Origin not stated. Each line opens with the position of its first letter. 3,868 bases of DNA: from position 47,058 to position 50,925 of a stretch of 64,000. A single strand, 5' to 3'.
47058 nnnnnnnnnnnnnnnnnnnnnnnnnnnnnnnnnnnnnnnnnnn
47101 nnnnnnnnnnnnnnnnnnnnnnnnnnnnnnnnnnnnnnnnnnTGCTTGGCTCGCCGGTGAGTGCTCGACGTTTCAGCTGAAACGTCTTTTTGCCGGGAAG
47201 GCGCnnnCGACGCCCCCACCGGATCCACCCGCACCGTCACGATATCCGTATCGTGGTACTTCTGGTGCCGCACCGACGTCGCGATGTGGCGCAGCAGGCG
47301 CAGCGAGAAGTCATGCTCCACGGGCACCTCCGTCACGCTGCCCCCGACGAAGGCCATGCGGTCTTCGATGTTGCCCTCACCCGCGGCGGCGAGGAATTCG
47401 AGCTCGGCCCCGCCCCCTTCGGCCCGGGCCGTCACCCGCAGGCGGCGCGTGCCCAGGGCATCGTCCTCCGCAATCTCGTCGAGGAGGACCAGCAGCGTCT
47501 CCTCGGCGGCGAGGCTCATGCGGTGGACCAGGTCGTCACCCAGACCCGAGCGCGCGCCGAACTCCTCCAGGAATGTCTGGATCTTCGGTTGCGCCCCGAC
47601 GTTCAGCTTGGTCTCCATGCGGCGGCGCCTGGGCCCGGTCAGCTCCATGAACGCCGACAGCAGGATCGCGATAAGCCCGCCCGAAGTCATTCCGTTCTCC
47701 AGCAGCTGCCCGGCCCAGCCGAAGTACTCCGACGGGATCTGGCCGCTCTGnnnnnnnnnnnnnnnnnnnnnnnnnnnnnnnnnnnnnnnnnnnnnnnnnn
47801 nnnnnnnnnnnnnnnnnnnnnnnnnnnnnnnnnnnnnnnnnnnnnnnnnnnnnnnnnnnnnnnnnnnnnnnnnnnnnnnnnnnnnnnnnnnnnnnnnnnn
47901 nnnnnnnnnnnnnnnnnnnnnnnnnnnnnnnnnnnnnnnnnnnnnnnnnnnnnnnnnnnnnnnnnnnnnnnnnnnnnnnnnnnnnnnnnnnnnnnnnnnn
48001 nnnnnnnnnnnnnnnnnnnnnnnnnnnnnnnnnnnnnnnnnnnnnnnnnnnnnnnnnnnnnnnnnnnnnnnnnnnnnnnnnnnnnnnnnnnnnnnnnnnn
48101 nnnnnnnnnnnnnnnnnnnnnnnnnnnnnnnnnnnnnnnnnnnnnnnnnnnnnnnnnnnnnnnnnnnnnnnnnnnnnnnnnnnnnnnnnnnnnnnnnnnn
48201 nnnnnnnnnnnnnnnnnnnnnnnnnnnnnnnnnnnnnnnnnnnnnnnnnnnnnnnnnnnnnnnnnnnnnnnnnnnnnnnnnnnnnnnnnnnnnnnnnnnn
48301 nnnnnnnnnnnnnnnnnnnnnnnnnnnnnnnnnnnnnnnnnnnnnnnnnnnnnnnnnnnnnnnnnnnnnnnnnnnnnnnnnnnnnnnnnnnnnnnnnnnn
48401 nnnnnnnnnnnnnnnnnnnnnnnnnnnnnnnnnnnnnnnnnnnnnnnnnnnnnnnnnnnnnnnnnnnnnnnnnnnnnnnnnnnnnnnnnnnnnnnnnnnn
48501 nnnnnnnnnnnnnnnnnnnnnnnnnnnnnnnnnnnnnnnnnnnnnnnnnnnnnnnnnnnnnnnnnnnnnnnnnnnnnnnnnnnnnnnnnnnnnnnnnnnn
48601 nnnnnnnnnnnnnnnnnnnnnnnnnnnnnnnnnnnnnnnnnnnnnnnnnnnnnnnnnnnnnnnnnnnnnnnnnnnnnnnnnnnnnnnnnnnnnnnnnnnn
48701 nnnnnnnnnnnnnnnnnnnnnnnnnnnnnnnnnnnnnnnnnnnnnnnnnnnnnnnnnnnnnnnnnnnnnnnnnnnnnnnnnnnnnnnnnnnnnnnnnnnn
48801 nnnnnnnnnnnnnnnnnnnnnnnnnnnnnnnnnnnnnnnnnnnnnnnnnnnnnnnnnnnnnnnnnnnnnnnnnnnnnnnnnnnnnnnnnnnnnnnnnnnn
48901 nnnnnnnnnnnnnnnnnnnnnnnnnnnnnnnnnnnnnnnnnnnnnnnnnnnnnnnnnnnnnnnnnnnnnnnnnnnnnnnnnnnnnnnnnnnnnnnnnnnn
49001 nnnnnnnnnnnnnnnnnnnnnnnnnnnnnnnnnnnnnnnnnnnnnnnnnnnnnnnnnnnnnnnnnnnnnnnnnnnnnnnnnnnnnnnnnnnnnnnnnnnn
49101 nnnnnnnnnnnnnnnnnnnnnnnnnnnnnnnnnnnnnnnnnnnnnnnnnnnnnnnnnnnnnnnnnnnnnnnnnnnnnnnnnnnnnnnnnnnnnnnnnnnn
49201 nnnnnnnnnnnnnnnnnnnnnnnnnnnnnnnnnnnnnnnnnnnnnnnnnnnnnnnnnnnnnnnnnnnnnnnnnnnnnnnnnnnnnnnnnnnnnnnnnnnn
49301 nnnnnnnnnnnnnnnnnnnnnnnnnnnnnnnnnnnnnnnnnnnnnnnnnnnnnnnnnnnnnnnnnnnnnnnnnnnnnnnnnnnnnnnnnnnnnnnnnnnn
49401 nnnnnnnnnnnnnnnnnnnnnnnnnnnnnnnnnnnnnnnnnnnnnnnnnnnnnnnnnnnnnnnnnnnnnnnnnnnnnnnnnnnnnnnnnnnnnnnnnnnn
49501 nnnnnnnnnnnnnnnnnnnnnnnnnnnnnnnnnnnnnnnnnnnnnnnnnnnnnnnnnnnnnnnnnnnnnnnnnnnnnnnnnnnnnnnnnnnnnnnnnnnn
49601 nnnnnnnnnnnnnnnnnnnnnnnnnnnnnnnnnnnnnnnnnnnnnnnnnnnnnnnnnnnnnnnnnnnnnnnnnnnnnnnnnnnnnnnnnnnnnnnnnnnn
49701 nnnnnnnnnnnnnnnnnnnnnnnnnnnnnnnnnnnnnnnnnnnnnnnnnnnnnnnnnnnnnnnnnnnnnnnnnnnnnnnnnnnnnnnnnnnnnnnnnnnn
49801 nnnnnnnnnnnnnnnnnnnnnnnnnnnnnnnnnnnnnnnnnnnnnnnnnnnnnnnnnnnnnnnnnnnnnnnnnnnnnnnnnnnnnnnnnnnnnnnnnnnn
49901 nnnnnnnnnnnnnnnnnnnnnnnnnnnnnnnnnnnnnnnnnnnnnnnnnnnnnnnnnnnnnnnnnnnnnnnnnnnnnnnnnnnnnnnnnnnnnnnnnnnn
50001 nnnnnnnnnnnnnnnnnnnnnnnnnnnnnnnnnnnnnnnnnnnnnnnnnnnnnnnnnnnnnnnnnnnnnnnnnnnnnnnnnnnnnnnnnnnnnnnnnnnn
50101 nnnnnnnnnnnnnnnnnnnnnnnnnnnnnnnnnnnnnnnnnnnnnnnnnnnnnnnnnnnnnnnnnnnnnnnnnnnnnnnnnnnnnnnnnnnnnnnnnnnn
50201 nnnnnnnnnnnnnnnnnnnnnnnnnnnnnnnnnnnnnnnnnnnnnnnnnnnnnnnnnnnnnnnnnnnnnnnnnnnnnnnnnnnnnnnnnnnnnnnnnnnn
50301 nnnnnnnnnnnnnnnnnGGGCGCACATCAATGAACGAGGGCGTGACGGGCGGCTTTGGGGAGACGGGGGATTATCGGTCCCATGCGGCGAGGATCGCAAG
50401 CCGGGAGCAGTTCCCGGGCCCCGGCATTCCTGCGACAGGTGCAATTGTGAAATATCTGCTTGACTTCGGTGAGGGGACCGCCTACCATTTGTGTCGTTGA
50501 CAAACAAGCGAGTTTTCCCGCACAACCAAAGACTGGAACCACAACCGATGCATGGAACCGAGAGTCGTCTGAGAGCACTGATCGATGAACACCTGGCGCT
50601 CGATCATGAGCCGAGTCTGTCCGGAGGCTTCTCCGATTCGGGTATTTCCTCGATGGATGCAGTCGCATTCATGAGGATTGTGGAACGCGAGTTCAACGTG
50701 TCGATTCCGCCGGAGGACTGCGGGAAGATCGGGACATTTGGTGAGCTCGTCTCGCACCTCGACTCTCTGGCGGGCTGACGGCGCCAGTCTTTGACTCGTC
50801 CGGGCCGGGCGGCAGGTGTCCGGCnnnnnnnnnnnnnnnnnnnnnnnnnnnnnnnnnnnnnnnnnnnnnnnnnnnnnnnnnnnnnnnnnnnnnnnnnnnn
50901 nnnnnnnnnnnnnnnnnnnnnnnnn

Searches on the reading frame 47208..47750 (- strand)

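Call 79: search_protein_families(library=pfam, proteins=[window:47208-47750:-], max_evalue=1)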
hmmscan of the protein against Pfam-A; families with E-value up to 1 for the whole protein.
window:47208-47750:- (181 aa): 1 family
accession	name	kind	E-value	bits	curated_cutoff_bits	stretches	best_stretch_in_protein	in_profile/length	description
PF13581.12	HATPase_c_2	-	0.13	12.7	27.4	1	56-117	10-69/127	Histidine kinase-like ATPase domain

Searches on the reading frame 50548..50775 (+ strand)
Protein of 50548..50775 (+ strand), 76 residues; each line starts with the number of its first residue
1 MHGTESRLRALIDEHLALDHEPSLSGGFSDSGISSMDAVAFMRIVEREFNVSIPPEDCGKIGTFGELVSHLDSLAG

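Call 41: search_protein_families(library=pfam, proteins=[window:50548-50775:+], max_evalue=0.01)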
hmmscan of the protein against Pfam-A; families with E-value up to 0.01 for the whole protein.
seq(76 aa): 1 family
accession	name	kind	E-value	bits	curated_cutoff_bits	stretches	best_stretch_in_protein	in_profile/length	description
PF00550.31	PP-binding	-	2.5e-09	37.7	20.8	1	7-71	2-67/67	Phosphopantetheine attachment site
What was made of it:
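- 50548..50778 (+): Discrete ACP (ACP2, 76 aa, motif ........), convergent with the PKS, with 46 nt between the two stop codons. Pfam PP-binding 37.7 bits against a cut-off of 20.8 (call 41).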

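Call 42: search_protein_families(library=ncbifam, proteins=[window:50548-50775:+], max_evalue=0.001)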
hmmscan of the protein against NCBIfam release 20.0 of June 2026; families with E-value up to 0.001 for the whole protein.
seq(76 aa): 6 families
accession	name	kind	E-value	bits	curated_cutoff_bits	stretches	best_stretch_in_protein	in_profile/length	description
NF002151.0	PRK00982.1-5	equivalog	2.8e-08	33.8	92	1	1-73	1-75/78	acyl carrier protein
TIGR00517.1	acyl_carrier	equivalog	6.7e-07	29.1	70.45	1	4-73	4-75/77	acyl carrier protein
NF002148.0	PRK00982.1-2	subfamily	3.8e-06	26.6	71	1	5-73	6-76/79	acyl carrier protein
NF002149.0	PRK00982.1-3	equivalog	4.2e-06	26.6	106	1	1-69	1-71/78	acyl carrier protein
NF009104.0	PRK12449.1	equivalog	3.6e-05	23.6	70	1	29-71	33-75/80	acyl carrier protein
NF002150.0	PRK00982.1-4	subfamily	3.7e-05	23.9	66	1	10-71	12-75/80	acyl carrier protein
